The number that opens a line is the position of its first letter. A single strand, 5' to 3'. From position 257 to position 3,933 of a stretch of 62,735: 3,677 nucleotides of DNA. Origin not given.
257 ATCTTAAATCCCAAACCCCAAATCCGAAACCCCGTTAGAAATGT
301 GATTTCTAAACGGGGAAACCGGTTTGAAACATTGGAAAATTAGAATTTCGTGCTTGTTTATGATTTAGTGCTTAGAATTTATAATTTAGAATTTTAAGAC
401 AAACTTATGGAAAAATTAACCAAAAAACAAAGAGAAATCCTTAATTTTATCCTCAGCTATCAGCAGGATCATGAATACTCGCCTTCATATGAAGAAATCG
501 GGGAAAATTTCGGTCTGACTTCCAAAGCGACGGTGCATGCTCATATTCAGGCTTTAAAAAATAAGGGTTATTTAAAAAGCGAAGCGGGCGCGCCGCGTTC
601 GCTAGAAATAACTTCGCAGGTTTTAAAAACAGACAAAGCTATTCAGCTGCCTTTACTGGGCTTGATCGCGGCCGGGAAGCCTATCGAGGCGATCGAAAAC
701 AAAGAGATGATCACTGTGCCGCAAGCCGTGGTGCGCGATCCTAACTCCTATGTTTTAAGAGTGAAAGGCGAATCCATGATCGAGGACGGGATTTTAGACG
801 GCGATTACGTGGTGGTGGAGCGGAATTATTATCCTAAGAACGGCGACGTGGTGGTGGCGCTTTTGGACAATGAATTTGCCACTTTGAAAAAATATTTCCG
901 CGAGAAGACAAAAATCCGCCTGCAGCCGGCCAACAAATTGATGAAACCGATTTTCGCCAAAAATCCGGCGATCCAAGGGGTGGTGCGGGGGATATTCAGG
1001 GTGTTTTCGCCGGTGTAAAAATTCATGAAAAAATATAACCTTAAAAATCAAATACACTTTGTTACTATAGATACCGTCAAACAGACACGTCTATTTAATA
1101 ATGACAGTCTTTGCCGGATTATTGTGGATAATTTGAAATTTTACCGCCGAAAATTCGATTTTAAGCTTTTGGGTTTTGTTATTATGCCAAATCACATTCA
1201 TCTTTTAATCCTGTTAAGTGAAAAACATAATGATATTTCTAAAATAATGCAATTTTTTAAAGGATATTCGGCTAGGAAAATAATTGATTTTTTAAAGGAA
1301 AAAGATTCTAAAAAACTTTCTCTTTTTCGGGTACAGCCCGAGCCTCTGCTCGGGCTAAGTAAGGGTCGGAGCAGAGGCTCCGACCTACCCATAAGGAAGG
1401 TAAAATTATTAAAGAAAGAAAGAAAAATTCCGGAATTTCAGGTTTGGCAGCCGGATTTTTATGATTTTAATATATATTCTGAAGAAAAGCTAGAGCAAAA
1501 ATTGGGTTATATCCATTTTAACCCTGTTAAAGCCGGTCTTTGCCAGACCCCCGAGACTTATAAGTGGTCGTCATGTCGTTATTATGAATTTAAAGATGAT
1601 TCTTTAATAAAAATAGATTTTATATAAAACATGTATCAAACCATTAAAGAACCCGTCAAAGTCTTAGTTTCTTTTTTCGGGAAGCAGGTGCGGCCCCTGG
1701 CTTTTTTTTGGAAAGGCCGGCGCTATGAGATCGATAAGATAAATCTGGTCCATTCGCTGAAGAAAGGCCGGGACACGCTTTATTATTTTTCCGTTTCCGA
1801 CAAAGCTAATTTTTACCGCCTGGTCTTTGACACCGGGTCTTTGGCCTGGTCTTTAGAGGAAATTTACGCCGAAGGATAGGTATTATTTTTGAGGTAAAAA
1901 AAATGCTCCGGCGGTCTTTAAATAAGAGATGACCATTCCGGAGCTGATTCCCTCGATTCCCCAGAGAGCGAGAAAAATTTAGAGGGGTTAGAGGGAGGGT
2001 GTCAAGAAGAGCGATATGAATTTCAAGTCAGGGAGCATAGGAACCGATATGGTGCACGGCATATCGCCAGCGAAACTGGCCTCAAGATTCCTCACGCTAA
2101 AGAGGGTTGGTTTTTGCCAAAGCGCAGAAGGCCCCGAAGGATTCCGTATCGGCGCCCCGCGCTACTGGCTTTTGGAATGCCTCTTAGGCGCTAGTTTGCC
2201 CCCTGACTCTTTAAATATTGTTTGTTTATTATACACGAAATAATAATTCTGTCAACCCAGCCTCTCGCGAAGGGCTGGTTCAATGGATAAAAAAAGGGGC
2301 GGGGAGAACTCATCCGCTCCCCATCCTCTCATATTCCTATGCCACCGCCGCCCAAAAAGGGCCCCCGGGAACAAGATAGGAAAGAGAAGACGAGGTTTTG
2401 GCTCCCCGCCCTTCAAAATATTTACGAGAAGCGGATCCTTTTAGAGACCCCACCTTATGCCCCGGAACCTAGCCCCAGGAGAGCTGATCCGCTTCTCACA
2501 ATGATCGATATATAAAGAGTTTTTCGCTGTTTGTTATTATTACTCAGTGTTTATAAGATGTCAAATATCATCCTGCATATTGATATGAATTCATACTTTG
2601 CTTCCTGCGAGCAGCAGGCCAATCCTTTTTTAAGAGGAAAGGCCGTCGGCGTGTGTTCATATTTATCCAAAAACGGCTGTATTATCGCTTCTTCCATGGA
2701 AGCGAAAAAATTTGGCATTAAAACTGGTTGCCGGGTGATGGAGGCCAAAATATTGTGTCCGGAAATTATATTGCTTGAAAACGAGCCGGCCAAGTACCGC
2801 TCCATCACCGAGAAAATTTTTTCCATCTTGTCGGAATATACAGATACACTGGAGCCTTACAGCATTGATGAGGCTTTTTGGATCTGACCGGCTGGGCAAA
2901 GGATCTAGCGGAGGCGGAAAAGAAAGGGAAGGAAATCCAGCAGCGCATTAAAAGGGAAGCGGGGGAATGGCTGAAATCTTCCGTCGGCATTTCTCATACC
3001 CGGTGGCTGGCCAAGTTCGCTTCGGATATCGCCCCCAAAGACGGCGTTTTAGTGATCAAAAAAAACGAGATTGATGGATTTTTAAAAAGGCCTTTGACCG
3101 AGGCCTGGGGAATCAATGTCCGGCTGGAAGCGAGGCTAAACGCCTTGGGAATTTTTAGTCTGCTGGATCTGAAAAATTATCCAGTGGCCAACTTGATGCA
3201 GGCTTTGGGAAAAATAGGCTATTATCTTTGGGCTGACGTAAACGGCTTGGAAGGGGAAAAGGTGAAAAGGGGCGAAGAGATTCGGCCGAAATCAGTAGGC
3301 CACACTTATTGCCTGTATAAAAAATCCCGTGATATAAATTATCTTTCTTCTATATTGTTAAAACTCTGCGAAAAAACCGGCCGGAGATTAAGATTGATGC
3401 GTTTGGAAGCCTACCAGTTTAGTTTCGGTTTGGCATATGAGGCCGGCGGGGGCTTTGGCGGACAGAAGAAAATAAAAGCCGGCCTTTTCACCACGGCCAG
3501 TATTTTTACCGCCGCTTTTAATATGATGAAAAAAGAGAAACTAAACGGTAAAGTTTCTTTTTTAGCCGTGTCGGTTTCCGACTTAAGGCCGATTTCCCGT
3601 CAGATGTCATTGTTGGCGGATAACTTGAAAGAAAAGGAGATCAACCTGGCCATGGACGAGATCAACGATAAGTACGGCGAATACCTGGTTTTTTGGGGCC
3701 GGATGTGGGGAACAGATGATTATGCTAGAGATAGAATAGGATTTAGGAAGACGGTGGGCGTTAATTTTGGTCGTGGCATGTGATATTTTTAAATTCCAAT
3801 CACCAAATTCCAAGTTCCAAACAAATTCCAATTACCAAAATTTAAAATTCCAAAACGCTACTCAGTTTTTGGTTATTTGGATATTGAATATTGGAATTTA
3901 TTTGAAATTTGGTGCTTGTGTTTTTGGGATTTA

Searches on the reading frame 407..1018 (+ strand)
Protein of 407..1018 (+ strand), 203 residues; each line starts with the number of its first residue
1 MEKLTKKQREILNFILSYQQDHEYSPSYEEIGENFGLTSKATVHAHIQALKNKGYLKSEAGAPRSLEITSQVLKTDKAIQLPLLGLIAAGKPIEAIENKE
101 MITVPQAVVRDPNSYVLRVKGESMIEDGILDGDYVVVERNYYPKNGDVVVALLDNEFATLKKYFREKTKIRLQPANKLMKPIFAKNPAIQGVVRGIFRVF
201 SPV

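Call 101: search_protein_families(library=pfam, max_evalue=0.001, proteins=[window:407-1018:+])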
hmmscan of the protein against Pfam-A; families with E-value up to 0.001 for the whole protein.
window:407-1018:+ (203 aa): 2 families
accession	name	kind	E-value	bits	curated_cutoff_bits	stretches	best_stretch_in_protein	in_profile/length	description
PF00717.28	Peptidase_S24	-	1.7e-27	95.8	23.3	1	82-193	1-115/116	Peptidase S24-like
PF01726.22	LexA_DNA_bind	-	1.4e-19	70.1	23.7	1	1-64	1-64/65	LexA DNA binding domain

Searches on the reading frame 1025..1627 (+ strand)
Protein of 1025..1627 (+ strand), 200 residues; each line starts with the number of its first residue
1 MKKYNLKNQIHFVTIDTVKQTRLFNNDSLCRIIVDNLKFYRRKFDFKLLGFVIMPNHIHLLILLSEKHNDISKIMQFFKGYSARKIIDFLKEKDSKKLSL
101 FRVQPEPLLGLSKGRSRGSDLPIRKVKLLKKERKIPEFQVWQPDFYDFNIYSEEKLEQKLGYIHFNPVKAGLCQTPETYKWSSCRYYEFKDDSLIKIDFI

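Call 101: search_protein_families(library=pfam, max_evalue=0.001, proteins=[window:1025-1627:+])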
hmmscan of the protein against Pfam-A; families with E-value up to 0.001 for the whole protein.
window:1025-1627:+ (200 aa): 1 family
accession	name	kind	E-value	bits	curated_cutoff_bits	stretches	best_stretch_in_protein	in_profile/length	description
PF01797.21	Y1_Tnp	-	1.1e-09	38.9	23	1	9-92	6-86/121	Transposase IS200 like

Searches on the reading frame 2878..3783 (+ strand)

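Call 101: search_protein_families(library=pfam, max_evalue=0.001, proteins=[window:2878-3783:+])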
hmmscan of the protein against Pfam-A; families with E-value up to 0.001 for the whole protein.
window:2878-3783:+ (301 aa): 2 families
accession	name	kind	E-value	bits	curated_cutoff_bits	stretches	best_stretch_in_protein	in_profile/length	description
PF11799.13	IMS_C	-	1.6e-06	28.9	20.7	1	137-244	1-108/109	impB/mucB/samB family C-terminal domain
PF00817.25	IMS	-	9.9e-06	26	23.2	1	1-50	101-148/148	impB/mucB/samB family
